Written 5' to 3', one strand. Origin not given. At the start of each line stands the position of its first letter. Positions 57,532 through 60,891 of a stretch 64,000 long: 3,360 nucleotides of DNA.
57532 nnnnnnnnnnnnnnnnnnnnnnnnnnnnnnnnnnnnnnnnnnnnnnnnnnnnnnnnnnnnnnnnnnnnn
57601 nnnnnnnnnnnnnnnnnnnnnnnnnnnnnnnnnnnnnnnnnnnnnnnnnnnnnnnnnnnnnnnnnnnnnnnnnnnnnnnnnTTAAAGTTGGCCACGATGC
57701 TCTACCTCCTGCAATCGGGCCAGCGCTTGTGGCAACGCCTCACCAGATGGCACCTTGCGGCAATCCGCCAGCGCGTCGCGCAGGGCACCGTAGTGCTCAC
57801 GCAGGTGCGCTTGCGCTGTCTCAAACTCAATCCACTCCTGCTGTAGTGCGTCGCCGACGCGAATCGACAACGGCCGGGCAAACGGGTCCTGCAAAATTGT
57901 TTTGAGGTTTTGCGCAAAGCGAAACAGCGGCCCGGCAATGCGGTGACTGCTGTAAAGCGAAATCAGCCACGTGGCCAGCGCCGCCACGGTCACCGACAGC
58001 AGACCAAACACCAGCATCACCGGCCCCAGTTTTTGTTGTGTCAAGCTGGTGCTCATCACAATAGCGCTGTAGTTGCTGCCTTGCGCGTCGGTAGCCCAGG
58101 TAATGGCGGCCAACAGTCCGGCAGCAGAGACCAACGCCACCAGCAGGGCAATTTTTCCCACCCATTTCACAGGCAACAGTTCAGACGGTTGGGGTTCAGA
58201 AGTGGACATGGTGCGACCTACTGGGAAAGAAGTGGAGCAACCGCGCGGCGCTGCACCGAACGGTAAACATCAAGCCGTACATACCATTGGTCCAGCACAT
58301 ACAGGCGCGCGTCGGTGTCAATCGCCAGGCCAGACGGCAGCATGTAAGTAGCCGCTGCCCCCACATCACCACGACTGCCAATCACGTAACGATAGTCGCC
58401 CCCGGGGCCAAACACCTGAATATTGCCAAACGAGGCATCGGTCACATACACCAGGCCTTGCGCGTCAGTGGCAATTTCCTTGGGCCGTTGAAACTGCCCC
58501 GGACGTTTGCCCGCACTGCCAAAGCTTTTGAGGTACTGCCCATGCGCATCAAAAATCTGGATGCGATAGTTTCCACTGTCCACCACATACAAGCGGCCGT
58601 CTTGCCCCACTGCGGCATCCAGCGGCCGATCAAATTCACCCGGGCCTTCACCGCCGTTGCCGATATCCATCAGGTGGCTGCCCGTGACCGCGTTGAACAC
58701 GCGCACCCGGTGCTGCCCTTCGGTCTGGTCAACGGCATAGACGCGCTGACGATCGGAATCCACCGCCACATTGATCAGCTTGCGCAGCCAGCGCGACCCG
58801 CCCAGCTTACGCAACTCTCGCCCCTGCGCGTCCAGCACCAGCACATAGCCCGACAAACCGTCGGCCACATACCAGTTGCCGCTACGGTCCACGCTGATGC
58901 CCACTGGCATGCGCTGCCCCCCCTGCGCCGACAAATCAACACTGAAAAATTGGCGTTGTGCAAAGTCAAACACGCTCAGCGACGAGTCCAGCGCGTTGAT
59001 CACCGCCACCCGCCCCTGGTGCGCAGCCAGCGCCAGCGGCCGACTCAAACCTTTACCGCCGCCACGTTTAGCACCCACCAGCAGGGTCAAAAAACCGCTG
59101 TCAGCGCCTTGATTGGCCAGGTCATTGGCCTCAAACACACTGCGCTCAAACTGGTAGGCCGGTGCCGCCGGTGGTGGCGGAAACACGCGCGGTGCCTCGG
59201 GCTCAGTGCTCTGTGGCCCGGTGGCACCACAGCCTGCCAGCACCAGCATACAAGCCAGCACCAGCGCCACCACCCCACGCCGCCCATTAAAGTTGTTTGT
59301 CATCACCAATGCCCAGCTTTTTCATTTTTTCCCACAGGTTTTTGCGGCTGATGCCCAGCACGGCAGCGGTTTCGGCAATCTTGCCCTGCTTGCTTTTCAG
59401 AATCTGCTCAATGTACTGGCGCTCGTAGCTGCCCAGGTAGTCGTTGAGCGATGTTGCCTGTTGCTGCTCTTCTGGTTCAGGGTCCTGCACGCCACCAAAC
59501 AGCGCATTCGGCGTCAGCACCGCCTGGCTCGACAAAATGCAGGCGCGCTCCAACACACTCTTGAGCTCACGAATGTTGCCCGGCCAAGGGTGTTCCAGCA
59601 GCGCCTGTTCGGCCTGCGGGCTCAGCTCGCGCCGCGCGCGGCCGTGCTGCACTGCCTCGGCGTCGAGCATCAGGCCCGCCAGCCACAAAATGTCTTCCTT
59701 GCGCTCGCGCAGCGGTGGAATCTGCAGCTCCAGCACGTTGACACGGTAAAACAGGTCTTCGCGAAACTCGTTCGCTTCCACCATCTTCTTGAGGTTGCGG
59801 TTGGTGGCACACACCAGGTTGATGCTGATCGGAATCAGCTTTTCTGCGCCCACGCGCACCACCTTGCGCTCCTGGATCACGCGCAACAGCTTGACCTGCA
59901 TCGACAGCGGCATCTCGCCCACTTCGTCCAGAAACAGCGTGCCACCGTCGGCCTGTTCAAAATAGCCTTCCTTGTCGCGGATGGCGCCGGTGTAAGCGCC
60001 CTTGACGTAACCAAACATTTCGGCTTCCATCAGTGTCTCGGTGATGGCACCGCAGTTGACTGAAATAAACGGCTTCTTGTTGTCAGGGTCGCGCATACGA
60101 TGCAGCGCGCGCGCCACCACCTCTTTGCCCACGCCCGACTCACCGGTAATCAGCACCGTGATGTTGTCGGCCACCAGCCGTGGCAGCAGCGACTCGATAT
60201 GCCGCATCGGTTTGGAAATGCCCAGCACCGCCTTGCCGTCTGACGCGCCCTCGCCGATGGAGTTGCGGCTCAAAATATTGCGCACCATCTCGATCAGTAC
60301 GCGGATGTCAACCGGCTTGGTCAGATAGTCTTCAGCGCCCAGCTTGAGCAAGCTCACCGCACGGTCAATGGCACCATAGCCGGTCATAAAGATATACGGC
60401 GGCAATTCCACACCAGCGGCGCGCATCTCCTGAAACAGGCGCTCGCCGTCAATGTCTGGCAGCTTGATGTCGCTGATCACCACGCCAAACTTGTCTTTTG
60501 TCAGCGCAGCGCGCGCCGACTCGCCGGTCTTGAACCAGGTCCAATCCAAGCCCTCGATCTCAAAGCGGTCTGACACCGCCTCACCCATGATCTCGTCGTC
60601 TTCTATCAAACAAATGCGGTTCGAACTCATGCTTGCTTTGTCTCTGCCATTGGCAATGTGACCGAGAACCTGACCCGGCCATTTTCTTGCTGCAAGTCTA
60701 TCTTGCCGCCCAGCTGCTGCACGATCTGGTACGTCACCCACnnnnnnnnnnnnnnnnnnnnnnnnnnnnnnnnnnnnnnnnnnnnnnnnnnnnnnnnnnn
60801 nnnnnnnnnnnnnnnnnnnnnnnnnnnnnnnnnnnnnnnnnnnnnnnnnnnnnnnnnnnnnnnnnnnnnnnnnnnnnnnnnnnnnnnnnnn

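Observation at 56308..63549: Candidate extracellular/periplasmic electron-transfer locus with omcE/omcS-like architecture in a betaproteobacterium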

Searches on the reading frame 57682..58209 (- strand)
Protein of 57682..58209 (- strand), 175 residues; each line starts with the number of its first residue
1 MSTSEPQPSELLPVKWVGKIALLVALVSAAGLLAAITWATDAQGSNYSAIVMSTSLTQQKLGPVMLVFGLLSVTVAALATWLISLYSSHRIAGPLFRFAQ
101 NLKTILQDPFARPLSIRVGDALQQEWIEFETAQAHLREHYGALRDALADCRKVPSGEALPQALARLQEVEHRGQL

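Call 3: search_protein_families(library=pfam, proteins=[window:57682-58209:-], max_evalue=0.01)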
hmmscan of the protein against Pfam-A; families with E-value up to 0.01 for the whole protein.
window:57682-58209:- (175 aa): 0 families

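Call 4: search_protein_families(library=ncbifam, proteins=[window:57682-58209:-], max_evalue=0.01)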
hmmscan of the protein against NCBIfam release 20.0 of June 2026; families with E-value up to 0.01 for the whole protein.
window:57682-58209:- (175 aa): 0 families

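Call 45: find_homologous_proteins(query=window:57682-58209:-, max_evalue=0.001)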
Query window:57682-58209:- (175 aa): 89 proteins with E <= 0.001 among 2663 candidates.
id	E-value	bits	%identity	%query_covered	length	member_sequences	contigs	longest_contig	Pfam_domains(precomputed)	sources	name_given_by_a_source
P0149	5.5e-107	373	100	100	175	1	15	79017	-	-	-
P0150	1.3e-85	303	83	100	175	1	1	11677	-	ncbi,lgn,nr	ncbi:MAG: hypothetical protein PHH58_07695 [Rhodoferax sp.]|nr:hypothetical protein [Rhodoferax sp.]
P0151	6.0e-81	288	80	100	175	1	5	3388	-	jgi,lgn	-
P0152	8.9e-70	252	69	100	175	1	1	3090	-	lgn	-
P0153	1.8e-62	228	64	100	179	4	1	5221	-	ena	-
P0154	4.9e-62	227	65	100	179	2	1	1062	-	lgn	-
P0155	5.7e-61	223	64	100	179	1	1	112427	-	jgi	-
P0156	8.0e-61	223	64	100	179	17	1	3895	-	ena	-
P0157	2.6e-60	221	62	100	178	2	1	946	-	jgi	-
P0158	3.6e-60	221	63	100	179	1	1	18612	-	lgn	-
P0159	1.6e-59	218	63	98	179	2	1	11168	-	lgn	-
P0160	8.0e-57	210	60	100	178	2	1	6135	-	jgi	-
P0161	7.6e-56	206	59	100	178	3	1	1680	-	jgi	-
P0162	9.6e-56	206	58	100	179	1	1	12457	-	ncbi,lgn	-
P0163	1.0e-55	206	59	100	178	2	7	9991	-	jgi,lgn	-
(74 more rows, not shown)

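Call 54: predict_structure(alignment_id=A4)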
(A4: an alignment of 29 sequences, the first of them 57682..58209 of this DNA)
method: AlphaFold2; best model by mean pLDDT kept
length: 175 residues; sequences in the alignment: 29
mean_pLDDT: 72.2   pTM: 0.41
mean pLDDT of the five models: 72.2, 69.7, 68.3, 65.2, 64.7
residues with pLDDT >= 90: 0; 70-90: 120; 50-70: 42; < 50: 13
segments of 3 or more residues with pLDDT < 50: 1-11
pLDDT, mean of each block of 10 residues (from residue 1): 40 64 78 71 52 57 75 81 75 77 80 69 79 84 86 79 84 69
secondary structure, 60 per line:
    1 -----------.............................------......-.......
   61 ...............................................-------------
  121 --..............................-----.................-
elements in order: H12-40 H47-52 H54-107 H123-152 H158-174

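Call 58: fold_search(model_id=the predicted structure, library=pdb)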
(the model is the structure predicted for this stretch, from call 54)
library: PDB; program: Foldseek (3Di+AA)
matches with E <= 10: 66; with E <= 0.001: 0
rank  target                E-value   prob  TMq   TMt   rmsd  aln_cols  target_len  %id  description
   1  5zk8                  1.9e+00  0.14  0.21  0.11  15.5       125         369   14  Crystal structure of M2 muscarinic acetylcholine receptor bound with NMS (released 2018-11-21)
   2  3lbx_A                2.5e+00  0.15  0.25  0.30  24.4       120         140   13  Crystal Structure of the Erythrocyte Spectrin Tetramerization Domain Complex (released 2010-03-09)
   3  9fqr_Dy               2.5e+00  0.13  0.25  0.15  14.3       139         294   14  96-nm repeat of axonemal doublet microtubules from bovine sperm (released 2025-03-26)
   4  8iuf_4G               2.5e+00  0.13  0.28  0.19  30.9       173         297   11  Cryo-EM structure of Euglena gracilis super-complex I+III2+IV, composite (released 2024-02-28)
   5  2v0o_C                2.7e+00  0.11  0.24  0.17  10.3       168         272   12  FCHO2 F-BAR domain (released 2007-06-26)
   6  4dcn_C                2.8e+00  0.09  0.23  0.21  13.6       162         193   14  Crystal Structure Analysis of the Arfaptin2 BAR domain in Complex with ARL1 (released 2012-06-13)
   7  2efl                  3.0e+00  0.15  0.31  0.21  10.3       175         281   10  Crystal structure of the EFC domain of formin-binding protein 17 (released 2007-05-29)
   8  9e7v_D                3.2e+00  0.09  0.24  0.05  14.6       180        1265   14  Off-pathway Mycobacterium tuberculosis transcription initiation promoter complex (RNA Polymerase with Sigma-A, CarD, a (released 2025-10-01)
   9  3s9o_C                3.4e+00  0.20  0.27  0.34  33.9       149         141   11  The Focal Adhesion Targeting (FAT) domain of the Focal Adhesion Kinase showing N-terminal interactions in cis (released 2012-06-06)
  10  9mn2_B                3.6e+00  0.11  0.23  0.26  10.1       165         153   11  Crystal Structure of the B6C Region of the Group B Streptococcus Beta Antigen C Protein (released 2025-08-27)
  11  9mn2_A                3.6e+00  0.11  0.23  0.26  10.4       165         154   11  Crystal Structure of the B6C Region of the Group B Streptococcus Beta Antigen C Protein (released 2025-08-27)
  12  5j4o                  3.6e+00  0.09  0.28  0.24  22.1       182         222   12  Structure of human erythrocytic Spectrin alpha chain repeats 16-17 (released 2017-04-12)
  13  8otz_C5               3.6e+00  0.07  0.24  0.19  18.9       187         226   13  48-nm repeat of the native axonemal doublet microtubule from bovine sperm (released 2023-11-22)
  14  7kas_A                3.8e+00  0.10  0.20  0.10  12.5        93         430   22  Cryo-EM structure of the Sec complex from S. cerevisiae, Sec63 FN3 mutant, class with Sec62 (released 2021-01-06)
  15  6edt_D                3.8e+00  0.08  0.23  0.05  14.4       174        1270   14  Mycobacterium tuberculosis RNAP open promoter complex with RbpA/CarD and AP3 promoter (released 2018-11-21)
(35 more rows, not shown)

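Call 81: search_protein_families(library=pfam, alignment_id=A4, max_evalue=1)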
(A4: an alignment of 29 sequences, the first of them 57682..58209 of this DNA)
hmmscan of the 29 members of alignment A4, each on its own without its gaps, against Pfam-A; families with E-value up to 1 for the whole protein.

A. member 1, window:57682-58209:- (175 aa): 1 family
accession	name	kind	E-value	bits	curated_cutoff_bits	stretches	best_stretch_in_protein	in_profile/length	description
PF17231.7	DUF5305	-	0.93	9.3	29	0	43-86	97-141/217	Family of unknown function (DUF5305)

B. families by the number of members that match (of 29 scanned): 39 families (the first 25 are shown)
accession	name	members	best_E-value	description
PF14712.11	Snapin_Pallidin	5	0.0086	Snapin/Pallidin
PF19865.4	DUF6338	4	0.012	Family of unknown function (DUF6338)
PF06305.16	LapA_dom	4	0.12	Lipopolysaccharide assembly protein A domain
PF19026.7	UBA_HYPK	3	0.0015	HYPK UBA domain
PF10329.14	DUF2417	3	0.02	Region of unknown function (DUF2417)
PF17231.7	DUF5305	3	0.19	Family of unknown function (DUF5305)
PF17247.7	DUF5316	2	0.00071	Family of unknown function (DUF5316)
PF13801.11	Metal_resist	2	0.0028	Heavy-metal resistance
PF19717.4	DUF6212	2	0.0071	Family of unknown function (DUF6212)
PF11821.13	ActD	2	0.018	Alternative complex III, ActD subunit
PF15471.11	TMEM171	2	0.036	Transmembrane protein family 171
PF08606.16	Prp19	2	0.039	Prp19/Pso4-like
PF23991.1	DUF7310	1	0.0009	Coiled-coil region of unknown function (DUF7310)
PF10060.15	DUF2298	1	0.013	Uncharacterized membrane protein (DUF2298)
PF04012.17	PspA_IM30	1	0.016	PspA/IM30 family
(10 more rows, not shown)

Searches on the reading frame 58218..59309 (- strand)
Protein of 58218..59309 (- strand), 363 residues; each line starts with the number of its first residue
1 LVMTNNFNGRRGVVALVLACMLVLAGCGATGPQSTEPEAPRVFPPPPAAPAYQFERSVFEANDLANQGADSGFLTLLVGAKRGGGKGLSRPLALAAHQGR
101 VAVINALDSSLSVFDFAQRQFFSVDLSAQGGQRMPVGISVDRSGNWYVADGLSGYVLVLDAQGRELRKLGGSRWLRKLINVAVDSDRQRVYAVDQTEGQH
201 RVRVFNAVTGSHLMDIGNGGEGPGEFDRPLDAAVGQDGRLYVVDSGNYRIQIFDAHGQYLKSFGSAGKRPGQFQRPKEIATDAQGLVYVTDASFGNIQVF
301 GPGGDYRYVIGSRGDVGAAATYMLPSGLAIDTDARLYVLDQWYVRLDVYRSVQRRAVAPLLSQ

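Call 3: search_protein_families(library=pfam, proteins=[window:58218-59309:-], max_evalue=0.01)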
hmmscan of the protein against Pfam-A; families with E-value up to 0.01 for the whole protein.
window:58218-59309:- (363 aa): 6 families
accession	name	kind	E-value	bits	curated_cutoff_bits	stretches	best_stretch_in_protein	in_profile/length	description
PF01436.27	NHL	-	3.2e-19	68.4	20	1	226-253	1-28/28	NHL repeat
PF17170.10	DUF5128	-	2.1e-13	50.6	22.9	1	237-283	53-99/321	6-bladed beta-propeller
PF25021.1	TEN_NHL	-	2.4e-07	30.5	27.1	0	272-312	140-178/357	Teneurin NHL domain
PF08450.18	SGL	-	1.1e-05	25.6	26.3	0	183-349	17-161/246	SMP-30/Gluconolactonase/LRE-like region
PF06739.17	SBBP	-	0.0081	16.5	20.5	0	135-149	15-29/38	Beta-propeller repeat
PF20067.5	SSL_N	-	0.0098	16.2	18.9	0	231-242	25-36/46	Strictosidine synthase-like, N-terminal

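Call 4: search_protein_families(library=ncbifam, proteins=[window:58218-59309:-], max_evalue=0.01)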
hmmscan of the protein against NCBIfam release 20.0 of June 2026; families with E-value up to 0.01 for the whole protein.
window:58218-59309:- (363 aa): 4 families
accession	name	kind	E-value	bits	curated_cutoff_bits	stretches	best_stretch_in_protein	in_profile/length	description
NF035926.1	scyF_NHL_VPEP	equivalog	3e-30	105.6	350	2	198-350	74-227/376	scytonemin biosynthesis PEP-CTERM protein ScyF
NF033206.1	ScyE_fam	subfamily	4.2e-05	23.2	80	0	276-338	10-317/333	ScyD/ScyE family protein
NF053768.1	CIS12_fam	equivalog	6.5e-05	21.8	860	0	86-207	85-198/715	CIS12 family contractile injection system protein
NF047847.2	SS_mature_LptM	equivalog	0.0021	18.1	27.7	1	15-32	8-25/31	LPS translocon maturation chaperone LptM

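Call 60: search_solved_structures(query=window:58218-59303:-, max_evalue=0.001)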
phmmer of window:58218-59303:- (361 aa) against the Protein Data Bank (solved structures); distinct sequences matched with E-value up to 0.001: 37.
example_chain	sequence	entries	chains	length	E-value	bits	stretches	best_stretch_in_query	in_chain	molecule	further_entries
6d69_A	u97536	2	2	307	8.9e-48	166.5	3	197-346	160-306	NHL Repeat Region of D. melanogaster Thin | Thin, isoform D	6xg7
8j72_A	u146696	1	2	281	7.5e-47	163.5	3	212-296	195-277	E3 ubiquitin-protein ligase TRIM71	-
9jur_A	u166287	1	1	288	1.4e-46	162.6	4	212-295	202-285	E3 ubiquitin-protein ligase TRIM71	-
7qrx_A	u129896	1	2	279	1.8e-46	162.2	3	212-295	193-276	E3 ubiquitin-protein ligase TRIM71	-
6fpt_A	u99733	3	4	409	1.1e-43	153.1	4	208-298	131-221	E3 ubiquitin-protein ligase TRIM71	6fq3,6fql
7qrw_A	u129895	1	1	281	6.8e-32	114.3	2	132-291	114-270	Isoform 4 of Tripartite motif-containing protein 3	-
7qrv_A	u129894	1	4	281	1.3e-31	113.4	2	208-350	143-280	Tripartite motif-containing protein 2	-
7b96_A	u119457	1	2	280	2.2e-31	112.6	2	208-350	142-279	Isoform 2 of Tripartite motif-containing protein 2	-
7b2r_A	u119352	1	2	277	4.2e-31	111.6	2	133-290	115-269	Tripartite motif-containing protein 2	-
4zlr_A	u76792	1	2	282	1.9e-21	79.9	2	214-304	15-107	Brain tumor protein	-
1q7f_A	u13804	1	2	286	2e-21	79.8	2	214-304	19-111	brain tumor CG10719-PA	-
5ex7_A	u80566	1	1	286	2.1e-21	79.8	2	214-304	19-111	Brain tumor protein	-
3wwa_A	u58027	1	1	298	6.7e-11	45.2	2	129-339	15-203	Pizza7H protein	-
7nyq_A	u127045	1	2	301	1.3e-10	44.3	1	214-304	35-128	Meiotic P26, isoform C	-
7zq2_A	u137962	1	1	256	5.3e-10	42.3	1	131-340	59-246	Pizza6-RSH-TSH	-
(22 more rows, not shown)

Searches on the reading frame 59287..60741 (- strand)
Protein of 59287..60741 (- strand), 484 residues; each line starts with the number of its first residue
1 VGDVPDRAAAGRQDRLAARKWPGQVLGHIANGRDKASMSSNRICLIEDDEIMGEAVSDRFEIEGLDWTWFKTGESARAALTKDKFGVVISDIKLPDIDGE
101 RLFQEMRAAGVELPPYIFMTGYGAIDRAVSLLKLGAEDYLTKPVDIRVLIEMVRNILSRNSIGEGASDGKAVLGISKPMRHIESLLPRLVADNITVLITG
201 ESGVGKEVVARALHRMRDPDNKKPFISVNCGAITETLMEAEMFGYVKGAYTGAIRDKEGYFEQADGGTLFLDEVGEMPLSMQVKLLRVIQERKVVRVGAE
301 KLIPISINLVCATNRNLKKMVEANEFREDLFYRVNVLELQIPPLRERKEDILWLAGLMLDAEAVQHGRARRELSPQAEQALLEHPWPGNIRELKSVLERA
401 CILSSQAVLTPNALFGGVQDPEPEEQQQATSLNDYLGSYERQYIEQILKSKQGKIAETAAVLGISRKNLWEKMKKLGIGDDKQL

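Call 3: search_protein_families(library=pfam, proteins=[window:59287-60741:-], max_evalue=0.01)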
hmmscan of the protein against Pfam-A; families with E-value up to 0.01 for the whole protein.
window:59287-60741:- (484 aa): 9 families
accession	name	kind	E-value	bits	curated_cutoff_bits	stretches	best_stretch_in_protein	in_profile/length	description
PF00158.32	Sigma54_activat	-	1e-65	220.9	20.2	1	174-339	3-167/168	Sigma-54 interaction domain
PF00072.30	Response_reg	-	6.7e-22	78.2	30.2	1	43-154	1-111/111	Response regulator receiver domain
PF25601.1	AAA_lid_14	-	5e-21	74.8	27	1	345-429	1-85/87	AAA+ ATPase lid domain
PF14532.12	Sigma54_activ_2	-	2.3e-20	73.7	25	1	173-344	1-138/138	Sigma-54 interaction domain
PF02954.25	HTH_8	-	2.5e-10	40.4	22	1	440-476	6-42/42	Bacterial regulatory protein, Fis family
PF07728.20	AAA_5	-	1.7e-06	28.5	22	1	196-316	2-124/139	AAA domain (dynein-related subfamily)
PF07724.20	AAA_2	-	0.00032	21.2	27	1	194-323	4-133/166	AAA domain (Cdc48 subfamily)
PF01078.27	Mg_chelatase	-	0.00074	19.4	20.3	0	196-315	25-158/207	Magnesium chelatase, subunit ChlI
PF00004.35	AAA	-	0.003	18.5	21.2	1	196-323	1-117/131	ATPase family associated with various cellular activities (AAA)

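Call 4: search_protein_families(library=ncbifam, proteins=[window:59287-60741:-], max_evalue=0.01)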
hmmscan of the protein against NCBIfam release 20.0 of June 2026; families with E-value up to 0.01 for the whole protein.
window:59287-60741:- (484 aa): 98 families (the best 25 are shown)
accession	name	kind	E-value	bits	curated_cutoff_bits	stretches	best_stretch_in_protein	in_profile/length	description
NF008469.0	PRK11361.1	equivalog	2.2e-103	346.4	714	1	39-479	3-457/461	acetoacetate metabolism transcriptional regulator AtoC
TIGR02915.1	PEP_resp_reg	equivalog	1.4e-100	337.2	502.6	1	45-478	3-444/445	PEP-CTERM-box response regulator transcription factor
TIGR01818.1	ntrC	equivalog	1.5e-100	337.2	558.6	1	44-427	2-391/463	nitrogen regulation protein NR(I)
NF011695.0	PRK15115.1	equivalog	1.1e-98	330.9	763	1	39-472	5-432/445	two-component system response regulator GlrR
NF041552.1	TF_PrdR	equivalog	8.9e-97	324.8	795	1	168-475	265-575/577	sigma-54 dependent transcriptional regulator PrdR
NF003451.0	PRK05022.1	equivalog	9.8e-95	318.2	476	1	165-478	185-510/512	nitric oxide reductase transcriptional regulator NorR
NF049963.1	RespRegFlgRCampy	domain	1.4e-93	314.1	750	1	45-476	5-427/429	fla regulon two-component system response regulator FlgR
NF008176.1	PRK10923.1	equivalog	3.3e-89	299.6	620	1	41-410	4-378/469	nitrogen regulation protein NR(I)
NF041946.1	LuxO_transreg_Vib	equivalog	5e-89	299.2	800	1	65-442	21-404/463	quorum-sensing sigma-54 dependent transcriptional regulator LuxO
NF007689.0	PRK10365.1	equivalog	5.9e-88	295.6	760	1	67-473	32-439/441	sigma-54-dependent response regulator transcription factor ZraR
TIGR02329.1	propionate_PrpR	equivalog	1e-86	291.7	499.2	1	170-475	212-526/526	propionate catabolism operon regulatory protein PrpR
TIGR01817.1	nifA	equivalog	1.1e-86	291.7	528.85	1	168-416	194-440/534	nif-specific transcriptional activator NifA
NF051870.1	NAssimRespRegNtrX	equivalog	2.4e-85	287.1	600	1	43-478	4-452/452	nitrogen assimilation response regulator NtrX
NF038308.1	RNA_repair_RtcR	equivalog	4.8e-85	286.4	650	1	190-473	200-513/530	RNA repair transcriptional activator RtcR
NF011953.0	PRK15424.1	equivalog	3e-84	283.5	703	1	167-475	216-533/538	propionate catabolism operon regulatory protein PrpR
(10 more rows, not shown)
